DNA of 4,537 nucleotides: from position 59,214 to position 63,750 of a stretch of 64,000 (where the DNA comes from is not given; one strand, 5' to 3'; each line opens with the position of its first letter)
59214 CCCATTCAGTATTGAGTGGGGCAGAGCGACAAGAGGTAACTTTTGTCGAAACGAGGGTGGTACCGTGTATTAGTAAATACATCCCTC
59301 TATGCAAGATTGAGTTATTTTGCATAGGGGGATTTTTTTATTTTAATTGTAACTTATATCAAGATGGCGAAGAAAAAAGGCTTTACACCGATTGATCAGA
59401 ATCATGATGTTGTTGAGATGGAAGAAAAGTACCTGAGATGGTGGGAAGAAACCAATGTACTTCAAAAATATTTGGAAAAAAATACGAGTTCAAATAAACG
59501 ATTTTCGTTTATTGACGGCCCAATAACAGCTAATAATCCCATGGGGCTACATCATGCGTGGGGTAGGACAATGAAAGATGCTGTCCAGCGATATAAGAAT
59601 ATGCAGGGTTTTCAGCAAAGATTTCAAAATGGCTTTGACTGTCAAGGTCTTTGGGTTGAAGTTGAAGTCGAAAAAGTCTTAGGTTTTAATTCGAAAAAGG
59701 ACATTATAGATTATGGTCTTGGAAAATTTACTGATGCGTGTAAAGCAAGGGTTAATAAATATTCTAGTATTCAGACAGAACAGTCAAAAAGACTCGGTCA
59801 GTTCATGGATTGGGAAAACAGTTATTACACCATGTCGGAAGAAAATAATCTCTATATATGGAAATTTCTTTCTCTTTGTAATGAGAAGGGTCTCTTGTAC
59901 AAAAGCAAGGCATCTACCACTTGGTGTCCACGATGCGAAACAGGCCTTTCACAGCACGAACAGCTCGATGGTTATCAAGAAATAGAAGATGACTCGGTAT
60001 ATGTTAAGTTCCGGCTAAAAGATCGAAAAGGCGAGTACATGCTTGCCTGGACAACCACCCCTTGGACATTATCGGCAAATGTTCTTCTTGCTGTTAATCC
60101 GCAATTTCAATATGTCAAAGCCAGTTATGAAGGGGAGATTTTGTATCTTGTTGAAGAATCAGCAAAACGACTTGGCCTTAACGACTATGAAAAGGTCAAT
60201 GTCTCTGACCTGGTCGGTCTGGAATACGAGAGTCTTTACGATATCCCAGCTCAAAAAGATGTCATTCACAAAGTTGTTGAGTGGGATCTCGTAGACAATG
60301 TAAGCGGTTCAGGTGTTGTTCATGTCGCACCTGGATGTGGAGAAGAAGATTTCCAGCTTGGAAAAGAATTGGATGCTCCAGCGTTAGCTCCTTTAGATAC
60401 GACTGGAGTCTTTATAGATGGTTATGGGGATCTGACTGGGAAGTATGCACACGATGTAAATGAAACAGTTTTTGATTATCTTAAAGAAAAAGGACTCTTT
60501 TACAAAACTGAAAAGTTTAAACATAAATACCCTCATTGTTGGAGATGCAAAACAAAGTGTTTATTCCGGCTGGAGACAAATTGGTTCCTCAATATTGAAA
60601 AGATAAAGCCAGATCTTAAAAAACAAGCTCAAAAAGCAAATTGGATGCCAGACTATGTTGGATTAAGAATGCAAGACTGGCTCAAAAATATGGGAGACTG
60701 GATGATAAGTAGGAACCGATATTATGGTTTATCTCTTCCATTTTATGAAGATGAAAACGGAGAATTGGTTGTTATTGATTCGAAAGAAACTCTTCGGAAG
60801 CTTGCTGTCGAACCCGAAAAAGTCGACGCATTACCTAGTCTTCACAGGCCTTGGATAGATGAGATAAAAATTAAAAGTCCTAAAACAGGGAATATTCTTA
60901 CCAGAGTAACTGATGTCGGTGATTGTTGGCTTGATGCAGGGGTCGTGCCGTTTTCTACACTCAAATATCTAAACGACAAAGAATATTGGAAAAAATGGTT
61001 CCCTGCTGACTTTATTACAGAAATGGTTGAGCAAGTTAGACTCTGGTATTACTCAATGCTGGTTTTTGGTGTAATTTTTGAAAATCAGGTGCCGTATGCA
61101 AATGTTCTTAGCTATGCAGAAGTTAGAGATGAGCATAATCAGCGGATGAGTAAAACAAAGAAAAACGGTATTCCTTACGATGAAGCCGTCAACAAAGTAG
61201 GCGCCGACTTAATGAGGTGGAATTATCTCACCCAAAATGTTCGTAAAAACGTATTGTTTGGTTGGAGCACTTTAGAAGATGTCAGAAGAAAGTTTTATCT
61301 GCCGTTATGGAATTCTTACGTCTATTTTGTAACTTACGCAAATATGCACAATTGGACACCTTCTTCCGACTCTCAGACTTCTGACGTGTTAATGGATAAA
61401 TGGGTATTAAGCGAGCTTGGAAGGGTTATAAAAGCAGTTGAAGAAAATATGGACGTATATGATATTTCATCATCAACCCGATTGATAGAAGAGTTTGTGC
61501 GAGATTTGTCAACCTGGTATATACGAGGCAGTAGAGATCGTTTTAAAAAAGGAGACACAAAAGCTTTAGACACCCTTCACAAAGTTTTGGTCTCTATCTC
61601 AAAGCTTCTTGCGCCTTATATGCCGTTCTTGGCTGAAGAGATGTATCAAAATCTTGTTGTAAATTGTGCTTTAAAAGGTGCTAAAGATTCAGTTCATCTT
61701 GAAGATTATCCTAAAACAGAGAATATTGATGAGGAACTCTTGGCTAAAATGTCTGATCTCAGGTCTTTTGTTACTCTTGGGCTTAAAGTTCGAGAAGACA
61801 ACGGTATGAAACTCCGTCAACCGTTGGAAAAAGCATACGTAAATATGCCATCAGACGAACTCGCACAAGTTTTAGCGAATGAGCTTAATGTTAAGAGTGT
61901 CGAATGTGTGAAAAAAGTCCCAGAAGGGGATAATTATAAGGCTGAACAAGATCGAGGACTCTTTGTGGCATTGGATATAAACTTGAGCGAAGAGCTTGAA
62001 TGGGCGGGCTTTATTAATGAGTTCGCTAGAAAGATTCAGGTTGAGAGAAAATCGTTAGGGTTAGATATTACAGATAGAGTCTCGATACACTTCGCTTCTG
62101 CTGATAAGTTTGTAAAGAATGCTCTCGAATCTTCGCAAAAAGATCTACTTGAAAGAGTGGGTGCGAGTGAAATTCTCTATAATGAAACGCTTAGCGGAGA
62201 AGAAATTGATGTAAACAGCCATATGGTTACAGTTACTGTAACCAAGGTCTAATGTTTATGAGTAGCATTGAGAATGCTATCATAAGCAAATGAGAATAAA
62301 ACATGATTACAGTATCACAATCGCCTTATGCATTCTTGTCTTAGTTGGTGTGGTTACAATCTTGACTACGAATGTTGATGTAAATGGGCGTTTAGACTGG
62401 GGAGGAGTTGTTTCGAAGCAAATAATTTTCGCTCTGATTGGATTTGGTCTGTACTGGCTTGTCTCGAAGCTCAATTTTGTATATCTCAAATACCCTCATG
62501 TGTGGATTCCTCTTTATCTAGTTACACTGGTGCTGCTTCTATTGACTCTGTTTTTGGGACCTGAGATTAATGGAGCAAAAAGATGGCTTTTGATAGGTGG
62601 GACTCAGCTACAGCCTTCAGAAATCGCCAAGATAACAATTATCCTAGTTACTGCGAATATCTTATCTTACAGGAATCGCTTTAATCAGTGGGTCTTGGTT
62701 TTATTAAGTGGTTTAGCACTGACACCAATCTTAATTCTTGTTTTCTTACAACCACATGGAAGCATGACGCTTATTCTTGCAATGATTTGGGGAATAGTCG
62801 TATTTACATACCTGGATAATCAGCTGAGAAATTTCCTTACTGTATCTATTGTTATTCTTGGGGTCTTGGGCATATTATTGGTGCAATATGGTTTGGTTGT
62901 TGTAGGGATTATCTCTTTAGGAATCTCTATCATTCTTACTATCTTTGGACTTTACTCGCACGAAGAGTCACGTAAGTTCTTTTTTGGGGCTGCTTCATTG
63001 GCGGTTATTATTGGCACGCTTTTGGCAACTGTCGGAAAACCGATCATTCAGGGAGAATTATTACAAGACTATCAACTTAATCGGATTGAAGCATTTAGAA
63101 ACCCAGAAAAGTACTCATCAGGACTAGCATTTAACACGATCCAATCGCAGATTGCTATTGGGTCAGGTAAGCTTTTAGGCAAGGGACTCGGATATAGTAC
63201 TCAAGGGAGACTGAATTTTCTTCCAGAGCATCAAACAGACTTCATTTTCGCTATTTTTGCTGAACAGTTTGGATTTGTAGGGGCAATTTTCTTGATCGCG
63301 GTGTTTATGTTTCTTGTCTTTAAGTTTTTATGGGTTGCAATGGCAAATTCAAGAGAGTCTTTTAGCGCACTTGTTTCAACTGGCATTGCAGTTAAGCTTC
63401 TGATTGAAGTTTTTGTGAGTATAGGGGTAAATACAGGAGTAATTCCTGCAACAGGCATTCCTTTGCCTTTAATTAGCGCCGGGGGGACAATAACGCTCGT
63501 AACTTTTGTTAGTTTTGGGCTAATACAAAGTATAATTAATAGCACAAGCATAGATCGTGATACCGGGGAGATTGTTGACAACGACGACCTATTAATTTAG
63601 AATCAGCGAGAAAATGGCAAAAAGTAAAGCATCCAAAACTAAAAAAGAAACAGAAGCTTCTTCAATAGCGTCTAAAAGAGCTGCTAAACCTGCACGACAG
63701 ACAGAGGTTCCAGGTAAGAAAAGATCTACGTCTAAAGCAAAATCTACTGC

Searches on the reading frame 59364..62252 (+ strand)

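Call 23: search_protein_families(library=pfam, proteins=[window:59364-62252:+], max_evalue=0.001)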
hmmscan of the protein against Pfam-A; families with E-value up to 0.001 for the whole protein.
window:59364-62252:+ (962 aa): 4 families
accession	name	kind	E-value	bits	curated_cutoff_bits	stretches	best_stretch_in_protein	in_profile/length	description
PF00133.28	tRNA-synt_1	-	3.8e-92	309.6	22.7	1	23-624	2-405/414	tRNA synthetases class I (I, L, M and V)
PF08264.19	Anticodon_1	-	6.9e-31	107.6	25.1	1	678-823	1-146/148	Anticodon-binding domain of tRNA ligase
PF19302.4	DUF5915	-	7.9e-16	58.6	27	1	853-962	87-195/195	Domain of unknown function (DUF5915)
PF09334.17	tRNA-synt_1g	-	9e-15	54.8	20.1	2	388-464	165-241/391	tRNA synthetases class I (M)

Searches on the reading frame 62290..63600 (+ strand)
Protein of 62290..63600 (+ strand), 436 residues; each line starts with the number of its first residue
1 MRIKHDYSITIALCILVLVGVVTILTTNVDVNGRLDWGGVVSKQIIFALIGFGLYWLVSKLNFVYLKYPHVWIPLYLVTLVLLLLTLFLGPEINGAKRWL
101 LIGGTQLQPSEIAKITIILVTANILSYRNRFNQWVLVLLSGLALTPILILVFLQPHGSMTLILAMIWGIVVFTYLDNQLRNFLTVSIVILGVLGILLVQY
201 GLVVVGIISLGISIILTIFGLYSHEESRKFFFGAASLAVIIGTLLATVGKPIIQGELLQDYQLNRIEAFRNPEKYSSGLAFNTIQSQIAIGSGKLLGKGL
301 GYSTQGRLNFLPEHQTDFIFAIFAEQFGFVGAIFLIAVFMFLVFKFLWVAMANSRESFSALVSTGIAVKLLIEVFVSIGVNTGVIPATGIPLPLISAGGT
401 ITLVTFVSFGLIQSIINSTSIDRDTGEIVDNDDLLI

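Call 23: search_protein_families(library=pfam, proteins=[window:62290-63600:+], max_evalue=0.001)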
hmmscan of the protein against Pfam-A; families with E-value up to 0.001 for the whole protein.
window:62290-63600:+ (436 aa): 1 family
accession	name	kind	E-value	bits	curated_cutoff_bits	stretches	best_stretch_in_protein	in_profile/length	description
PF01098.24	FTSW_RODA_SPOVE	-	1e-71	242.2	26.4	2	177-418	129-353/356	Cell cycle protein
